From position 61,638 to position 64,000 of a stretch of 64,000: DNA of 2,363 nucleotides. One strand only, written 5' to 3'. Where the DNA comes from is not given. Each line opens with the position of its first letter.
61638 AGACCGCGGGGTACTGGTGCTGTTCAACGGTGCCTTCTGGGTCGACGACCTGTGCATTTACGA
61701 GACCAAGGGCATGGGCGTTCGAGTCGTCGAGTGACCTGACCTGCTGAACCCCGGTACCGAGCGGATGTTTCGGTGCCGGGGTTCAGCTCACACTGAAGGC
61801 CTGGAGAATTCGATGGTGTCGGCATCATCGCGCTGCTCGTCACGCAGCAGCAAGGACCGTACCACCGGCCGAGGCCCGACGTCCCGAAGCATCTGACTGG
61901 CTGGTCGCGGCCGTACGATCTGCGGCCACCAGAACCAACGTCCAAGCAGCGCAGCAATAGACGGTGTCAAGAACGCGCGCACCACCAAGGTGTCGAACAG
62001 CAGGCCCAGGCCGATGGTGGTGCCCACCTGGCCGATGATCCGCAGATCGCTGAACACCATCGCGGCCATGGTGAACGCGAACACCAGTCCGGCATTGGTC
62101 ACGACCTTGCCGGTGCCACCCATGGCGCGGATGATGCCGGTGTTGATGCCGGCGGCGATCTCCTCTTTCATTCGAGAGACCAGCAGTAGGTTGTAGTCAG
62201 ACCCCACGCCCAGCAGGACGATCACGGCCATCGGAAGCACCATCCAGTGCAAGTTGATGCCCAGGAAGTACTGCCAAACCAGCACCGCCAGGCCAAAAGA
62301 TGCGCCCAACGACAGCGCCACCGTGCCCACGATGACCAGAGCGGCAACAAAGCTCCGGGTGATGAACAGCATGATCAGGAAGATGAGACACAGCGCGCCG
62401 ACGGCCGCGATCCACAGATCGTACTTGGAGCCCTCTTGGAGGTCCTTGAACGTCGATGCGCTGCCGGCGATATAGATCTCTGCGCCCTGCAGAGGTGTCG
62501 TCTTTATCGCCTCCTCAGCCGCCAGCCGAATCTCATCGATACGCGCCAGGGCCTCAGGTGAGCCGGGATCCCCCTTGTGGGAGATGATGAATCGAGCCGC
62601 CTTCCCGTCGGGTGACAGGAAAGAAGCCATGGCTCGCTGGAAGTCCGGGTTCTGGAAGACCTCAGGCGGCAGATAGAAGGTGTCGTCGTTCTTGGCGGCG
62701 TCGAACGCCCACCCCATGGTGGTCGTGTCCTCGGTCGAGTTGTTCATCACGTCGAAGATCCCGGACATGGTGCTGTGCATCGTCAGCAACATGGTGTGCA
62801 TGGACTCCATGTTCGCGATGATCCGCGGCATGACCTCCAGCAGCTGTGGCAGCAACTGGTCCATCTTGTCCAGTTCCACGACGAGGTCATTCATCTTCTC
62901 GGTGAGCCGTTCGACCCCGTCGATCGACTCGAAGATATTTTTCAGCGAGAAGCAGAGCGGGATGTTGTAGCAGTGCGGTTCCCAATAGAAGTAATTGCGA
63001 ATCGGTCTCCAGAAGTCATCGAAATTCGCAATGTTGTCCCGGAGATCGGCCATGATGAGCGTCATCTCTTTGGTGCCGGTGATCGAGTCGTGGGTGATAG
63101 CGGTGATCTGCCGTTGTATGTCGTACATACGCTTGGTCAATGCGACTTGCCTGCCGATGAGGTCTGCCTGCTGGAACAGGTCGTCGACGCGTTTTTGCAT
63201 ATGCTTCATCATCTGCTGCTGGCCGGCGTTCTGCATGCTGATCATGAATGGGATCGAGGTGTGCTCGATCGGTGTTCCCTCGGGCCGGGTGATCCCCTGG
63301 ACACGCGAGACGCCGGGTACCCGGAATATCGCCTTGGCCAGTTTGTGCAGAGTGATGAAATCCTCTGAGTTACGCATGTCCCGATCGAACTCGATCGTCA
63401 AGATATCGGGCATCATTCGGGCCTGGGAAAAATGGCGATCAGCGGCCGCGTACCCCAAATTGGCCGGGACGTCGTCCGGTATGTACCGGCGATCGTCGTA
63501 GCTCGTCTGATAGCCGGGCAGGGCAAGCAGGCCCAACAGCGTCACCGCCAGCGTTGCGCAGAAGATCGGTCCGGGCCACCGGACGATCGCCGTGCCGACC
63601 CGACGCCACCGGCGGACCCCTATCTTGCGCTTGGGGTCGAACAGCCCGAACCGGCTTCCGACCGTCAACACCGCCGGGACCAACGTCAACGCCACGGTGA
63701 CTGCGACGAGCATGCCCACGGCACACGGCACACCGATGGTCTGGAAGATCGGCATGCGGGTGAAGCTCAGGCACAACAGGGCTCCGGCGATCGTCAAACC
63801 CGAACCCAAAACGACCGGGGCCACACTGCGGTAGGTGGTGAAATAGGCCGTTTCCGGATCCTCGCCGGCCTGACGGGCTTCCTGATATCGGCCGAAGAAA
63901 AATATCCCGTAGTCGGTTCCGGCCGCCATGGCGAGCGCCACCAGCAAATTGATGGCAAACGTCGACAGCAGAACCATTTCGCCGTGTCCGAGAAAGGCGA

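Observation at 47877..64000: PUFA-synthase-like pfaD-pfaA-pfaC operon with a convergent MmpL exporter in a mycobacterium-like genome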

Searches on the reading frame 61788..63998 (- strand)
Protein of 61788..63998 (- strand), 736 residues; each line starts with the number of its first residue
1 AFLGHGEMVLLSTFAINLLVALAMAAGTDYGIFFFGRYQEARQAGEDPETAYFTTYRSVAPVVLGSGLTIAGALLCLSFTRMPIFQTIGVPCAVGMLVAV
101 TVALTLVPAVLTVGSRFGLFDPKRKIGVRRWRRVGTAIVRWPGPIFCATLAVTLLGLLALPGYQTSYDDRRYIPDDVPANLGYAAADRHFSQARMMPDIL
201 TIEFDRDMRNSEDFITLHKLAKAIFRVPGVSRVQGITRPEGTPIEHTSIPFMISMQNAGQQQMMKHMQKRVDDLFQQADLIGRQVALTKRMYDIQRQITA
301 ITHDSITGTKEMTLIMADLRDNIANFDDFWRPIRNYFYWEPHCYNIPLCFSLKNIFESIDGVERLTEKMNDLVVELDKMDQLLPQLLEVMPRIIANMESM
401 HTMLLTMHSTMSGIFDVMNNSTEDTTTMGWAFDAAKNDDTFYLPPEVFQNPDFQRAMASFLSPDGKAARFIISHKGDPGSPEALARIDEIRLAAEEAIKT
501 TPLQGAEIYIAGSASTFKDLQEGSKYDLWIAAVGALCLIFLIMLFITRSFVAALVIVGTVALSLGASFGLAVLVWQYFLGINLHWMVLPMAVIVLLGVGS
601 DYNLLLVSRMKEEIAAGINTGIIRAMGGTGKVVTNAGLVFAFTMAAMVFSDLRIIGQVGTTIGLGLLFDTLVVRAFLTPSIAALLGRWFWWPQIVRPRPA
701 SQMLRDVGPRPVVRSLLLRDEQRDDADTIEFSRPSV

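Call 7: search_protein_families(library=pfam, proteins=[window:61788-63998:-], max_evalue=0.001)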
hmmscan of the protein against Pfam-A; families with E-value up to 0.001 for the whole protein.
window:61788-63998:- (736 aa): 1 family
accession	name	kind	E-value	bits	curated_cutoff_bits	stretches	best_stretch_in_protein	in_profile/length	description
PF03176.21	MMPL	-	6.3e-161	535.3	20.5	2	365-701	2-332/333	MMPL family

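Call 8: search_protein_families(library=ncbifam, proteins=[window:61788-63998:-], max_evalue=0.001)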
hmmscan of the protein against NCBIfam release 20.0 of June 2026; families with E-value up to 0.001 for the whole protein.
window:61788-63998:- (736 aa): 6 families
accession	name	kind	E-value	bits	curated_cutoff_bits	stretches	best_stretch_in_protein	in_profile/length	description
TIGR00833.1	actII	subfamily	1.1e-253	844.6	874.7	1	2-692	220-910/910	MMPL family RND transporter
TIGR00921.1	2A067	subfamily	3e-32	111.5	351.9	2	501-681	556-730/733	hydrophobe/amphiphile efflux-3 (HAE3) family transporter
TIGR03480.1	HpnN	hypoth_equivalog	5.5e-21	74.3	751.85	2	6-165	319-471/862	hopanoid biosynthesis associated RND transporter like protein HpnN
NF052608.1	TrhMmycExpMmpL3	equivalog_domain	4.4e-17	61.7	1400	2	504-692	540-738/992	trehalose monomycolate exporter MmpL3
NF045600.2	BstA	equivalog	1.3e-09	36.5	1400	1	487-685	243-439/903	sterol transporter cytoplasmic membrane protein BstA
NF052374.1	HopndTporHpnN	equivalog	2.2e-07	29.4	1100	1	20-159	332-468/858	hopanoid transporter HpnN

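Call 39: search_solved_structures(query=window:61788-63998:-, max_evalue=1e-10)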
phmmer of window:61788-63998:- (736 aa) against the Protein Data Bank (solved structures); distinct sequences matched with E-value up to 1e-10: 20.
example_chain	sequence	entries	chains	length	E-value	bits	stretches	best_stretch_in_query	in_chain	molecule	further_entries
9syj_A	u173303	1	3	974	0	1084.3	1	1-718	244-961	Siderophore exporter MmpL4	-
9syt_A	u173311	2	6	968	0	1084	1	1-716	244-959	Siderophore exporter MmpL4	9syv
9b43_A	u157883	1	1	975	0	1013.7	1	1-701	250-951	MmpL4 protein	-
9u4t_A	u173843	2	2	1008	0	1013.6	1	1-701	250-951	MmpL4 protein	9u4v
8zkp_A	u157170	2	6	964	4.4e-298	993.7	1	1-702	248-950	Siderophore exporter MmpL5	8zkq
9u51_A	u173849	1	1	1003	5.8e-298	993.3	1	1-702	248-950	Siderophore exporter MmpL5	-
9dp6_A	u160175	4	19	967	6.4e-272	907.2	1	1-701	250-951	MmpL5 protein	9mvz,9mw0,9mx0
9b46_A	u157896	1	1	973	6.4e-272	907.2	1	1-701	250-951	MmpL5 protein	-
9gi0_B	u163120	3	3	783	9.4e-245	817.4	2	444-717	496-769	Siderophore exporter MmpL4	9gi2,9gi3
9rfu_D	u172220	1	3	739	1.2e-225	754.3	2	440-702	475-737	Siderophore exporter MmpL5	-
9rgb_D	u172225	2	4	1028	5.3e-225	752.1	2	439-702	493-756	Siderophore exporter MmpL5,Green fluorescent protein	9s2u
8qkk_A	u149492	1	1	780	2.3e-22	82.3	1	484-694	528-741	Trehalose monomycolate exporter MmpL3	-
6n40_A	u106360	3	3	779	3.6e-22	81.7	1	484-693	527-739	Membrane protein, MmpL family protein | Trehalose monomycolate exporter MmpL3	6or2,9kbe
7k7m_A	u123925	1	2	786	3.7e-22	81.6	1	484-693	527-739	Drug exporters of the RND superfamily-like protein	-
7wnx_A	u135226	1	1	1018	8.6e-22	80.4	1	484-693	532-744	Trehalose monomycolate exporter MmpL3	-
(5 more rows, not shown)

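Call 40: search_solved_structures(query=window:61788-63998:-, max_evalue=1e-200, show_alignments=1)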
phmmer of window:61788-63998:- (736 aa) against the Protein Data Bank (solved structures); distinct sequences matched with E-value up to 1e-200: 11.
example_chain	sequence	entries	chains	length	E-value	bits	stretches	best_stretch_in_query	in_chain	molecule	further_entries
9syj_A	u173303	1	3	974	0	1084.3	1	1-718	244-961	Siderophore exporter MmpL4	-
9syt_A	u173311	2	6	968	0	1084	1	1-716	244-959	Siderophore exporter MmpL4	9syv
9b43_A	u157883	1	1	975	0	1013.7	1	1-701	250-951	MmpL4 protein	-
9u4t_A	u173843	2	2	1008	0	1013.6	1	1-701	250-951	MmpL4 protein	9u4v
8zkp_A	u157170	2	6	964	4.4e-298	993.7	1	1-702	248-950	Siderophore exporter MmpL5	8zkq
9u51_A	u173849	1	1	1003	5.8e-298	993.3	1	1-702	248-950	Siderophore exporter MmpL5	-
9dp6_A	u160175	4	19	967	6.4e-272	907.2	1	1-701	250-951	MmpL5 protein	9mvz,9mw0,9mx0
9b46_A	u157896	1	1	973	6.4e-272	907.2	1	1-701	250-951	MmpL5 protein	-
9gi0_B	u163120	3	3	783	9.4e-245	817.4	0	444-717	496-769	Siderophore exporter MmpL4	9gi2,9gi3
9rfu_D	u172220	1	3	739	1.2e-225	754.3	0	440-702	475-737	Siderophore exporter MmpL5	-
9rgb_D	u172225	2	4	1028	5.3e-225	752.1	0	439-702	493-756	Siderophore exporter MmpL5,Green fluorescent protein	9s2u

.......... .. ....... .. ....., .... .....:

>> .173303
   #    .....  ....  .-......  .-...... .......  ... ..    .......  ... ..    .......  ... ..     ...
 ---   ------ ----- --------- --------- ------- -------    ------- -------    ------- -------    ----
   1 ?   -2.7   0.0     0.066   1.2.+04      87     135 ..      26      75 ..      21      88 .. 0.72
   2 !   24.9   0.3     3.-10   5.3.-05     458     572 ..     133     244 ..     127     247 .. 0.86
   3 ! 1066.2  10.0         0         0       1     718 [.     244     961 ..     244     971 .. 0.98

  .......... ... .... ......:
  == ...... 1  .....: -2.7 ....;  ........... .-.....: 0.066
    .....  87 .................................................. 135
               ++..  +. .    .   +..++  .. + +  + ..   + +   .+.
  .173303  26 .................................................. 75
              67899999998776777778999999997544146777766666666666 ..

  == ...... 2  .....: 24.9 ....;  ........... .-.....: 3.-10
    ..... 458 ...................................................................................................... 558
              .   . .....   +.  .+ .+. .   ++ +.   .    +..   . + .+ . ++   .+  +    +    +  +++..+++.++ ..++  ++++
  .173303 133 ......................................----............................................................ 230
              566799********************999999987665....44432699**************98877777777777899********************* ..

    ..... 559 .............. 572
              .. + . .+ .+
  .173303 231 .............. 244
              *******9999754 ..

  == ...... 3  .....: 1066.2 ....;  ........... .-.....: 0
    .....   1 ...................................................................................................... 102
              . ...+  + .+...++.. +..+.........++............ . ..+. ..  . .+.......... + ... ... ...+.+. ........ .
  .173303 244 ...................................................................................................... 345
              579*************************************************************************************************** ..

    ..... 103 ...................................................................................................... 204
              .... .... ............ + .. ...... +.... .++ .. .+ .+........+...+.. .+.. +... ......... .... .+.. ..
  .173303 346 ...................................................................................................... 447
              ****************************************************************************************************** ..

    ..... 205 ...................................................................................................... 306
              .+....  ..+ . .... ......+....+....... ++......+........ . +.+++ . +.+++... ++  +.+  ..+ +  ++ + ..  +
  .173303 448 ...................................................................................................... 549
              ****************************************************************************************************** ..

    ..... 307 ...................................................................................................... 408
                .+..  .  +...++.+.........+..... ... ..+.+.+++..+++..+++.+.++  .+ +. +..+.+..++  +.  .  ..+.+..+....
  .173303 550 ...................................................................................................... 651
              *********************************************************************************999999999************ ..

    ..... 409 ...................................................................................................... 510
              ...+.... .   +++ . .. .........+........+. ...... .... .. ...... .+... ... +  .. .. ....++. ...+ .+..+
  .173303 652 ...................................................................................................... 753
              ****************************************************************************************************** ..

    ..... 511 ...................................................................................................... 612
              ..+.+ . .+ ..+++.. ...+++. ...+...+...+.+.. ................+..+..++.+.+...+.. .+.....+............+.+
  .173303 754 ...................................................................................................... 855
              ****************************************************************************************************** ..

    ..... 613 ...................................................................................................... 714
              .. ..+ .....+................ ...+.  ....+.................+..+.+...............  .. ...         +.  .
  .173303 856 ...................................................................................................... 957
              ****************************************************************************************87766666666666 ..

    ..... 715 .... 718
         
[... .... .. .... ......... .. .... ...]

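Call 62: find_homologous_proteins(query=window:61788-63998:-, max_evalue=1e-50)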
Query window:61788-63998:- (736 aa): 7999 proteins with E <= 1e-50 among 8000 candidates; the best 120 are listed.
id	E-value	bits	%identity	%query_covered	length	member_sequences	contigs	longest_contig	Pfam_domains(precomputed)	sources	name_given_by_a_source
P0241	0.0e+0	1684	100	100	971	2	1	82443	PF03176.22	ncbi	ncbi:MAG: RND family transporter [Mycobacterium sp.]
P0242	0.0e+0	1472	86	100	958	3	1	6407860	PF03176.22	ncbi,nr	ncbi:hypothetical protein BVC93_25470 [Mycobacterium sp. MS1601]|nr:hypothetical protein BVC93_25470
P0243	0.0e+0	1451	85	100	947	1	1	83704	PF03176.22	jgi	-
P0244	0.0e+0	1451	85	100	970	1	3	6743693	PF03176.22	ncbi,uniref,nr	ncbi:transporter [Mycolicibacterium murale]|uniref:Transporter n=1 Tax=Mycolicibacterium murale TaxI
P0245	0.0e+0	1449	85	100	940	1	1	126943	PF03176.22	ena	-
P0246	0.0e+0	1449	85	100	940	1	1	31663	PF03176.22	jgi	-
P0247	0.0e+0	1448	85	100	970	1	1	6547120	PF03176.22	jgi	jgi:RND superfamily putative drug exporter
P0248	0.0e+0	1447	85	100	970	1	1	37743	PF03176.22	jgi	jgi:RND superfamily putative drug exporter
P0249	0.0e+0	1447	85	100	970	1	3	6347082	PF03176.22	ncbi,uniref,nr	ncbi:RND family transporter [Mycolicibacterium tokaiense]|uniref:Membrane protein mmpL4 n=1 Tax=Myco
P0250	0.0e+0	1444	85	100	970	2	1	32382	PF03176.22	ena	-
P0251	0.0e+0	1401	83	100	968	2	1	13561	PF03176.22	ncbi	-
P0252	0.0e+0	1379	80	98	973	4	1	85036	PF03176.22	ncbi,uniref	ncbi:RND family transporter [Mycolicibacterium pulveris]|uniref:MMPL/RND family transporter n=1 Tax=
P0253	0.0e+0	1379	81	100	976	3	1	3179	PF03176.22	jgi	jgi:putative drug exporter of the RND superfamily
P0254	0.0e+0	1378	80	99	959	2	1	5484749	PF03176.22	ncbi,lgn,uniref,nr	ncbi:transporter [Mycolicibacterium pulveris]|uniref:Transporter n=2 Tax=Mycolicibacterium pulveris 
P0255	0.0e+0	1378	81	100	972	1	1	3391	PF03176.22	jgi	jgi:putative drug exporter of the RND superfamily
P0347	0.0e+0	1288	75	100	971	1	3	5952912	PF03176.22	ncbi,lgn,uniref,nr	ncbi:MMPL/RND family transporter [Mycobacterium parmense]|uniref:Putative membrane protein, MmpL n=1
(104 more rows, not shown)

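Call 63: find_encoding_contigs(protein=P0249, flank=10000, max_places=1)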
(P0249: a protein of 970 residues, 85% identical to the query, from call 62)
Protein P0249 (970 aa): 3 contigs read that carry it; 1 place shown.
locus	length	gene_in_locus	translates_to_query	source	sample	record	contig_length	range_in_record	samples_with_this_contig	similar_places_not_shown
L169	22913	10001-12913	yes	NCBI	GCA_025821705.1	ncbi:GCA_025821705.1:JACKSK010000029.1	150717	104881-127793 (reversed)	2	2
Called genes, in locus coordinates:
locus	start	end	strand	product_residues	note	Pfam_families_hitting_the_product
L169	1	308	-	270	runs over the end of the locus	PF05711:TylF, PF13578:Methyltransf_24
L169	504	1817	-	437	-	PF03033:Glyco_transf_28 (weak), PF06722:EryCIII-like_C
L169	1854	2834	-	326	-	PF13469:Sulfotransfer_3 (faint)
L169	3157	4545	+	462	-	-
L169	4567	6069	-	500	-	PF07690:MFS_1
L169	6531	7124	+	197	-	PF05423:Mycobact_memb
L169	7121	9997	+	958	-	PF03176:MMPL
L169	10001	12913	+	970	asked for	PF03176:MMPL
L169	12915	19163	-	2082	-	PF00109:ketoacyl-synt, PF02801:Ketoacyl-synt_C, PF16197:KAsynt_C_assoc (weak), PF00109:ketoacyl-synt, PF07977:FabA, PF22818:ApeI-like (faint), PF07977:FabA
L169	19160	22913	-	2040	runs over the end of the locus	PF00109:ketoacyl-synt, PF02801:Ketoacyl-synt_C, PF16197:KAsynt_C_assoc, PF00698:Acyl_transf_1, PF00550:PP-binding, PF08659:KR, PF00106:adh_short, PF13561:adh_short_C2, +1 more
